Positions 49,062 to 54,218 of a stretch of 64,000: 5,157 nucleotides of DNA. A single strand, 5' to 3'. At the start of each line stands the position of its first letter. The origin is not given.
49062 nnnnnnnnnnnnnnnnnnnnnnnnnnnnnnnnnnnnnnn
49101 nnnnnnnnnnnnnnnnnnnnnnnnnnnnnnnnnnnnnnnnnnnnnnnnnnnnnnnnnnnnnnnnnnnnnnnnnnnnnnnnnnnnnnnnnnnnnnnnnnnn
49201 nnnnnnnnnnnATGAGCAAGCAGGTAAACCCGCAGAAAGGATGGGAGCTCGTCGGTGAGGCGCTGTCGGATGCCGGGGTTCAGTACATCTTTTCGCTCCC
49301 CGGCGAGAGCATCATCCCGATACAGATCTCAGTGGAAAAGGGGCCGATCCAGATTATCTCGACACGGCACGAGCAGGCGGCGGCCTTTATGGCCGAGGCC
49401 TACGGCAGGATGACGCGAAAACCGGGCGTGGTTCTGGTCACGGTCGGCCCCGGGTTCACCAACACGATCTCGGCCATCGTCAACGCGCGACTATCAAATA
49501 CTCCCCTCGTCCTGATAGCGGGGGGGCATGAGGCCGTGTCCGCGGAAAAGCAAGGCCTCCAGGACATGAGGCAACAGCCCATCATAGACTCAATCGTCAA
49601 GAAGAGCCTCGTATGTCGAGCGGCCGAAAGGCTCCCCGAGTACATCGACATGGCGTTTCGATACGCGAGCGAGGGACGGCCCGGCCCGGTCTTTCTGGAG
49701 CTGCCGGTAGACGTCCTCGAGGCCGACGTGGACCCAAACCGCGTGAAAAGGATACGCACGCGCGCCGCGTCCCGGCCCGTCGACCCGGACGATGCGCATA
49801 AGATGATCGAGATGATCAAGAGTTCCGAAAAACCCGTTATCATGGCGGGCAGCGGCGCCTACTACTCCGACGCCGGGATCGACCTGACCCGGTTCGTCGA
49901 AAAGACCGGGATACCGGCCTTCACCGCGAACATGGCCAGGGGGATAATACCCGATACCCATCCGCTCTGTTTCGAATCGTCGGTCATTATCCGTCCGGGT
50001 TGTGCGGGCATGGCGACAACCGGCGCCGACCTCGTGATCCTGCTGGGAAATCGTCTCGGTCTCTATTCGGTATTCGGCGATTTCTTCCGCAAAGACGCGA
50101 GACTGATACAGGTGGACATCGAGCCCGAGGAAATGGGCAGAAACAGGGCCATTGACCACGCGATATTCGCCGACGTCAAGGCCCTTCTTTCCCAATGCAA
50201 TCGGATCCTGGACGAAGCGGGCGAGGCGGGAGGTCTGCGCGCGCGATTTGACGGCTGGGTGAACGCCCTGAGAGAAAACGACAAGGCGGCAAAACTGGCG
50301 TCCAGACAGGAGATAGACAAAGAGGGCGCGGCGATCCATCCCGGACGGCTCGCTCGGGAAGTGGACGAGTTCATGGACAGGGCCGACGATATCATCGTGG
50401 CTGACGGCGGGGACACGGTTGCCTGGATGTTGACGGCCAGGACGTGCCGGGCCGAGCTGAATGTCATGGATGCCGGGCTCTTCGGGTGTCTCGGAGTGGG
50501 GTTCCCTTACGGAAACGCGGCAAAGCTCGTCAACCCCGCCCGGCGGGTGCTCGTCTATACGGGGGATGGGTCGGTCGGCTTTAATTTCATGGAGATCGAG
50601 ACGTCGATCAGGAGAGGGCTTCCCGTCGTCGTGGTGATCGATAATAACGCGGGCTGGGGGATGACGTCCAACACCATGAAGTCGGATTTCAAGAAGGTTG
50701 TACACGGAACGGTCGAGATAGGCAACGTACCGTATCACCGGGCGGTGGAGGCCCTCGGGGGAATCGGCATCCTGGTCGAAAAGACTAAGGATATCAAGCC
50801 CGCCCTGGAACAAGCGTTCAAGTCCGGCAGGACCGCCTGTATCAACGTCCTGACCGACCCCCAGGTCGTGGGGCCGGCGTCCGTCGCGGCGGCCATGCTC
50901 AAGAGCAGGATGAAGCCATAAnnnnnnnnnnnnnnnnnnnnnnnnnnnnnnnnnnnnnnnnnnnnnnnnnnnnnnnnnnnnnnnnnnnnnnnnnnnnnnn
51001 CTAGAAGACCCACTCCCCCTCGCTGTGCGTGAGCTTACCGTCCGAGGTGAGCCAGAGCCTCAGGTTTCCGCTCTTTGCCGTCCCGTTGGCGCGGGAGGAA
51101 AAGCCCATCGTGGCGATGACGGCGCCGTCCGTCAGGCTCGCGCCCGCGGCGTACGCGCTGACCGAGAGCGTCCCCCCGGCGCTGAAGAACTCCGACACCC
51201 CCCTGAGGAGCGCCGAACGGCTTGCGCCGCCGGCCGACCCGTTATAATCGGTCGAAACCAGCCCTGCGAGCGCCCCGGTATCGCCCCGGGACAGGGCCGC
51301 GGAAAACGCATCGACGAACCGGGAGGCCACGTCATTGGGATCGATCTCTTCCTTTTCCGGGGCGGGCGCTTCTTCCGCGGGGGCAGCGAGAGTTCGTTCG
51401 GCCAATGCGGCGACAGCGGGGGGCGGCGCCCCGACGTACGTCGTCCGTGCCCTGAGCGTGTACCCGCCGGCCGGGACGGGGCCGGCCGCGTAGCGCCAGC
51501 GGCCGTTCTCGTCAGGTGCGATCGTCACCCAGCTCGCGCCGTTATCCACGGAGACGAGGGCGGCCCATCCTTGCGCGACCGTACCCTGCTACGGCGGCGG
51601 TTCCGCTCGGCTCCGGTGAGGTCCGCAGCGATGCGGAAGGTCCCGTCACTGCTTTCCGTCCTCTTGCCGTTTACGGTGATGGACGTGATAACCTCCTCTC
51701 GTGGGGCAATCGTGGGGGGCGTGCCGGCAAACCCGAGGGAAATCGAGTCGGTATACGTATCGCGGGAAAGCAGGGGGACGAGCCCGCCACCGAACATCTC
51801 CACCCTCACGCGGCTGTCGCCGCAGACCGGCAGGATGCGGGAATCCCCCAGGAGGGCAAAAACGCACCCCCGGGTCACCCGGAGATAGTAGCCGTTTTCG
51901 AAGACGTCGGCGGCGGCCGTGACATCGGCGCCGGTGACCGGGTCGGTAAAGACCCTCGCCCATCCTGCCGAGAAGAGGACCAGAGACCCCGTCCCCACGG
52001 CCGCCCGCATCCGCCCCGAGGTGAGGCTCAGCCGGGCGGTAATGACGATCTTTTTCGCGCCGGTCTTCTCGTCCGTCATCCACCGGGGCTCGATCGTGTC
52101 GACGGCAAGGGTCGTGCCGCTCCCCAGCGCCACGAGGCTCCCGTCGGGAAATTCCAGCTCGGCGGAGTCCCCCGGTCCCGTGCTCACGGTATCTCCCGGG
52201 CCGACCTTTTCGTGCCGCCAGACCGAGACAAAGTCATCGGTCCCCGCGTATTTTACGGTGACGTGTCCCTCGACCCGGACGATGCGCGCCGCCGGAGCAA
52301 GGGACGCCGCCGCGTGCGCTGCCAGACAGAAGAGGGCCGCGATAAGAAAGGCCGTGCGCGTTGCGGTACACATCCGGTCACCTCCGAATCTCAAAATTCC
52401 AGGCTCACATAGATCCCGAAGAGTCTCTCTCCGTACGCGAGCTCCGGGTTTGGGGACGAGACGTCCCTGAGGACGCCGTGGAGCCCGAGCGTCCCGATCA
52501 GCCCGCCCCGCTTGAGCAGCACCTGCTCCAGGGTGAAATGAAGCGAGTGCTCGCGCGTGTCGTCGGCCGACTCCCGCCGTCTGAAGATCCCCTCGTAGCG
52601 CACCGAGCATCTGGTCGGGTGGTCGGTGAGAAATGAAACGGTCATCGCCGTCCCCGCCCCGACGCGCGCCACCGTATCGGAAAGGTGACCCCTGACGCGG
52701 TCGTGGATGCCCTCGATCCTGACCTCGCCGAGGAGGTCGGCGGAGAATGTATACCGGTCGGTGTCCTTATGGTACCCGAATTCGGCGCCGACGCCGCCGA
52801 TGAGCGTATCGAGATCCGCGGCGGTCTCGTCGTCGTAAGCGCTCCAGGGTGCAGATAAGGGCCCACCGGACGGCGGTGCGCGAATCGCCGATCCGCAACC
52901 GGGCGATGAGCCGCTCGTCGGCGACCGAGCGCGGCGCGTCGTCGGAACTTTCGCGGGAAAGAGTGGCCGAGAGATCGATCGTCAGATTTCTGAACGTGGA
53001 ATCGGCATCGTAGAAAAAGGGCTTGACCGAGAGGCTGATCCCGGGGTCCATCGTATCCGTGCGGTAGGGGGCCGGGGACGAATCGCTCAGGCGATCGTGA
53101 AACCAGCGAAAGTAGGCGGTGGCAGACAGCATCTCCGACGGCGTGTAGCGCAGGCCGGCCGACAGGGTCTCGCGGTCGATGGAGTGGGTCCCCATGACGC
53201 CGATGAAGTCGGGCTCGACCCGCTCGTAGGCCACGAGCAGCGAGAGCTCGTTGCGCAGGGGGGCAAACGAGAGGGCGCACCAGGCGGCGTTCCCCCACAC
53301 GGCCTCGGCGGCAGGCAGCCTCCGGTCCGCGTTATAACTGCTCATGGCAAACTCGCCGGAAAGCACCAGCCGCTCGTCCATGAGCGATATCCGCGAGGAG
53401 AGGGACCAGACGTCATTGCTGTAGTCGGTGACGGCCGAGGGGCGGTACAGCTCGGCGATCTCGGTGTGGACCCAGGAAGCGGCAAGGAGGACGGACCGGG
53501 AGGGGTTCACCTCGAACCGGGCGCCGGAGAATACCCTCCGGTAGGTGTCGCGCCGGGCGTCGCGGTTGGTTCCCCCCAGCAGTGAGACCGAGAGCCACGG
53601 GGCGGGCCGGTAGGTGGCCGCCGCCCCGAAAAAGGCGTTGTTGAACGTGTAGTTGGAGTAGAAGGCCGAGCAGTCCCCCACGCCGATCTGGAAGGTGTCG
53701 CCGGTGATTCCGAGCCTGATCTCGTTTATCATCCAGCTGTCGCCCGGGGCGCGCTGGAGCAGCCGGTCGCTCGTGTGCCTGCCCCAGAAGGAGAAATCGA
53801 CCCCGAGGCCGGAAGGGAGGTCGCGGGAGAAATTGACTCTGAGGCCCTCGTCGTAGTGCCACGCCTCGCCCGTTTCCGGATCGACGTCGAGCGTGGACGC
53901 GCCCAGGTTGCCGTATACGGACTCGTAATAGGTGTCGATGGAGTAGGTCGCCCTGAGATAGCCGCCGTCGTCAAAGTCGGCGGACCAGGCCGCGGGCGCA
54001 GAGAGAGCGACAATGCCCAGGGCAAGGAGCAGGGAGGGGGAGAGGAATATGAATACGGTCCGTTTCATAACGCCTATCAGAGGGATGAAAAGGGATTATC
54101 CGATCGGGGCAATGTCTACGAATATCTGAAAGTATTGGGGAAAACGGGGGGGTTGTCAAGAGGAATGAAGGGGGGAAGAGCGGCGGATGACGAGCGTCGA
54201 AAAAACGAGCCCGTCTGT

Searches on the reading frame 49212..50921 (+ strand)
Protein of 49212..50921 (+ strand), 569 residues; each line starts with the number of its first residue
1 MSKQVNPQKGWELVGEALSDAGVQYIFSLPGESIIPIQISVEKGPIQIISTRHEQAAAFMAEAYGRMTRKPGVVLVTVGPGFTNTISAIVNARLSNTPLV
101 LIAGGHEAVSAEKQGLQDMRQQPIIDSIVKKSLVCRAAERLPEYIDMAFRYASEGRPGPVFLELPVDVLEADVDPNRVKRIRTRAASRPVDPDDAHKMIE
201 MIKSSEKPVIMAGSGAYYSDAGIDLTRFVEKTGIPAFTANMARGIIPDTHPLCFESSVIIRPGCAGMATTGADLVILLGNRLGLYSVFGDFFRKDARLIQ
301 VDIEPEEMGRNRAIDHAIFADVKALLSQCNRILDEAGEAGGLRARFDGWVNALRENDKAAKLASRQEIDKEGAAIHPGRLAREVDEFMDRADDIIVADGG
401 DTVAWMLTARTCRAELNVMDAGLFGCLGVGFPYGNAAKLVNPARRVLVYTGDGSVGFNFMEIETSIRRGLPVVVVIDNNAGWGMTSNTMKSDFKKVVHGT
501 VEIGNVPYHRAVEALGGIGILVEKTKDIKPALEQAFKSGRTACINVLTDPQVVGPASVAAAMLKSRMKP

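Call 17: find_related_loci(query=window:49212-50921:+, collection=genome_contigs, flank=10000)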
Query window:49212-50921:+ (569 aa) in genome_contigs; peptide patterns used: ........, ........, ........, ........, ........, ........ (x = any residue, [..] = any of these).
53 stretches matched a pattern; 25 encode a relative of the query (tblastn E <= 1e-3); 25 distinct loci.
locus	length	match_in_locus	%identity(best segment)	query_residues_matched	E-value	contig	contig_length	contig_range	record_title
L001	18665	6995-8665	65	9-565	0e+0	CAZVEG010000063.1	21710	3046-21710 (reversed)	MAG TPA_asm: uncultured Leptospirales bacterium isolate binchicken_co269_219 genome assembly, contig: NODE_2159_length_2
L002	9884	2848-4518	66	9-565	0e+0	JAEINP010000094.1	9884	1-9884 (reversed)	MAG: Desulfatibacillum sp. isolate MAG7 NODE_3090_length_9884_cov_9.754053, whole genome shotgun sequence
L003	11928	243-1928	64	1-563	0e+0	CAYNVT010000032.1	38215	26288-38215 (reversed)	MAG TPA_asm: uncultured Bacteriovoracaceae bacterium isolate SRP278314_co1_180 genome assembly, contig: NODE_1361_length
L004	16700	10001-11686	63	1-563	0e+0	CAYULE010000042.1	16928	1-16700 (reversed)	MAG TPA_asm: uncultured Smithella sp. isolate binchicken_co269_68 genome assembly, contig: NODE_3129_length_16928_cov_11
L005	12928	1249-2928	64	1-562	0e+0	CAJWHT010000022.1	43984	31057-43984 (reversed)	MAG TPA_asm: uncultured Desulfobacteraceae bacterium isolate ERR599032_bin.108_MetaBAT_v2.12.1_MAG genome assembly, cont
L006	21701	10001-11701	61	1-567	0e+0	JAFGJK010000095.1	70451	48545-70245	MAG: Spirochaetes bacterium isolate Zod_Metabat.271 k87_8732809, whole genome shotgun sequence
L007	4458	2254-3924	65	9-565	0e+0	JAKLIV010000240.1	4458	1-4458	MAG: Spirochaetes bacterium isolate RA.bin95 RA.bin95_240, whole genome shotgun sequence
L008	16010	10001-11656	66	9-562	0e+0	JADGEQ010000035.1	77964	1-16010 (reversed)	MAG: Desulfobacteraceae bacterium isolate BB40 NODE_285_length_77964_cov_8.387414, whole genome shotgun sequence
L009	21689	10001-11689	58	2-564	0e+0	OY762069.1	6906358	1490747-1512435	MAG: uncultured Desulfobacter sp. isolate 00b13672-1c6a-4f01-9bd3-5d9cfdb0d95e genome assembly, chromosome: 1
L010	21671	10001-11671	56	10-565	0e+0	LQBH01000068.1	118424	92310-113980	MAG: delta proteobacterium MLS_D scaffold_7, whole genome shotgun sequence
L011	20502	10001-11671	56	10-565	0e+0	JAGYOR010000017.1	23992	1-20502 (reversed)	MAG: Deltaproteobacteria bacterium isolate M55B173 17, whole genome shotgun sequence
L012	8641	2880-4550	56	10-565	0e+0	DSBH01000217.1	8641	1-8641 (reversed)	MAG TPA_asm: Deltaproteobacteria bacterium isolate SpSt-1168 Ga0129302_1004963, whole genome shotgun sequence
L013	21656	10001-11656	53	10-563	0e+0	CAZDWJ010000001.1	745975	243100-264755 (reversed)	MAG TPA_asm: uncultured Leptospira sp. isolate binchicken_co40_101 genome assembly, contig: NODE_3_length_745975_cov_9.5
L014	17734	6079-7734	53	10-563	0e+0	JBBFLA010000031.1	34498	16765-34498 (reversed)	MAG: Spirochaetota bacterium isolate Uz-U4-13 NODE_31_length_34498_cov_9.833619, whole genome shotgun sequence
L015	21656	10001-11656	53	10-563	0e+0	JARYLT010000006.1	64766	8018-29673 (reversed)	MAG: Spirochaetota bacterium isolate A05DMB-I-13 NODE_6_length_64766_cov_4.370929, whole genome shotgun sequence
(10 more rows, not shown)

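Call 40: find_encoding_contigs(protein=window:49212-50921:+, flank=10000, max_places=3)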
Protein window:49212-50921:+ (569 aa): no gene with exactly this product is on record in the collection.

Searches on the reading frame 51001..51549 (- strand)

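Call 8: search_protein_families(library=pfam, proteins=[window:51001-51549:-], max_evalue=1)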
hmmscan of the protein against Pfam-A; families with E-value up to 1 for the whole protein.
window:51001-51549:- (182 aa): 0 families

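Call 9: search_protein_families(library=ncbifam, proteins=[window:51001-51549:-], max_evalue=1)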
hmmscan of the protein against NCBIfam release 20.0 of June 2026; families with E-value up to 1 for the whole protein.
window:51001-51549:- (182 aa): 1 family
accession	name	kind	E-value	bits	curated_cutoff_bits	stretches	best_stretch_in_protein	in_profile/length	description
NF007214.0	PRK09636.1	subfamily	0.16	11.1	271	1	50-111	147-210/293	RNA polymerase sigma factor SigJ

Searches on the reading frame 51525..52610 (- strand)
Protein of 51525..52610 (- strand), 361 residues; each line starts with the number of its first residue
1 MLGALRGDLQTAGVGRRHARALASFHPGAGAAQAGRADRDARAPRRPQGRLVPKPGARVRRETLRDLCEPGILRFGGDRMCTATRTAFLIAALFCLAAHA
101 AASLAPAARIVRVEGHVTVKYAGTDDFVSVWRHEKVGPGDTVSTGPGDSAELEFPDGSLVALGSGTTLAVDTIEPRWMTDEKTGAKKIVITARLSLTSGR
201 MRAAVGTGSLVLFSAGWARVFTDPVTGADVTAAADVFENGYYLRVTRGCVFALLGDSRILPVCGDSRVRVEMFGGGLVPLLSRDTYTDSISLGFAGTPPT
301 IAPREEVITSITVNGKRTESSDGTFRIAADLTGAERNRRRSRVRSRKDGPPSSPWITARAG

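Call 8: search_protein_families(library=pfam, proteins=[window:51525-52610:-], max_evalue=1)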
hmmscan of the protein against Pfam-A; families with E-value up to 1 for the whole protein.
window:51525-52610:- (361 aa): 1 family
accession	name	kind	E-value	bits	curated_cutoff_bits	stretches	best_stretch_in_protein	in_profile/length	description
PF04773.18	FecR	-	0.00024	21.9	24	1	140-207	1-56/97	FecR protein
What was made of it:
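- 51001..52373 (-): Resident GC-rich partner gene (about 455 aa: signal peptide, FecR-like domain, NTF2-like C-terminal domain) with one frame switch at 51585..51630. Weak Pfam FecR match (call 8).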

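Call 9: search_protein_families(library=ncbifam, proteins=[window:51525-52610:-], max_evalue=1)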
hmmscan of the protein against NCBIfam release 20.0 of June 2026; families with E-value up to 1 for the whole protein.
window:51525-52610:- (361 aa): 0 families

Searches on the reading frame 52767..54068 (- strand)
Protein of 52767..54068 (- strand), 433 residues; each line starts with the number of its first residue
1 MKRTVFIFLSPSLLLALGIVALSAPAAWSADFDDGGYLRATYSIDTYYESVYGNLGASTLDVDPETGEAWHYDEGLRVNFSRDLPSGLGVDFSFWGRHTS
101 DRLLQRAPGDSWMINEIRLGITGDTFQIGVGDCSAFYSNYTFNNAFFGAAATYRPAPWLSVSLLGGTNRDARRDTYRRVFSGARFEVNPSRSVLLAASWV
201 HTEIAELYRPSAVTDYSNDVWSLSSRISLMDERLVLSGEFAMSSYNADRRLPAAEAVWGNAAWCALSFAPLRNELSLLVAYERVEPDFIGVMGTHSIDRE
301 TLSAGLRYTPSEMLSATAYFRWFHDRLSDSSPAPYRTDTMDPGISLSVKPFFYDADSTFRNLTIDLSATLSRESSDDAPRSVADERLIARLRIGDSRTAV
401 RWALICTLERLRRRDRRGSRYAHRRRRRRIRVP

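Call 8: search_protein_families(library=pfam, proteins=[window:52767-54068:-], max_evalue=1)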
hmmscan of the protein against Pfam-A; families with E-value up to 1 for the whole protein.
window:52767-54068:- (433 aa): 2 families
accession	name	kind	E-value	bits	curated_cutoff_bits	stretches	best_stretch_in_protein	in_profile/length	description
PF19494.5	DUF6029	-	2.7e-05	23.5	27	1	142-284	133-276/538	Family of unknown function (DUF6029)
PF13505.12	OMP_b-brl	-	0.042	14.5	28.7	1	14-222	3-168/175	Outer membrane protein beta-barrel domain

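Call 9: search_protein_families(library=ncbifam, proteins=[window:52767-54068:-], max_evalue=1)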
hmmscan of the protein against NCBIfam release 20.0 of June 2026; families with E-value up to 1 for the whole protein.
window:52767-54068:- (433 aa): 1 family
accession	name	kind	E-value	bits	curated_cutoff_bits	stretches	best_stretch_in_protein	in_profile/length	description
NF041027.1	GSU2204_Se_pt_1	equivalog_domain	0.066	12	350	1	298-350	499-552/580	GSU2204 family CXXCH-containing (seleno)protein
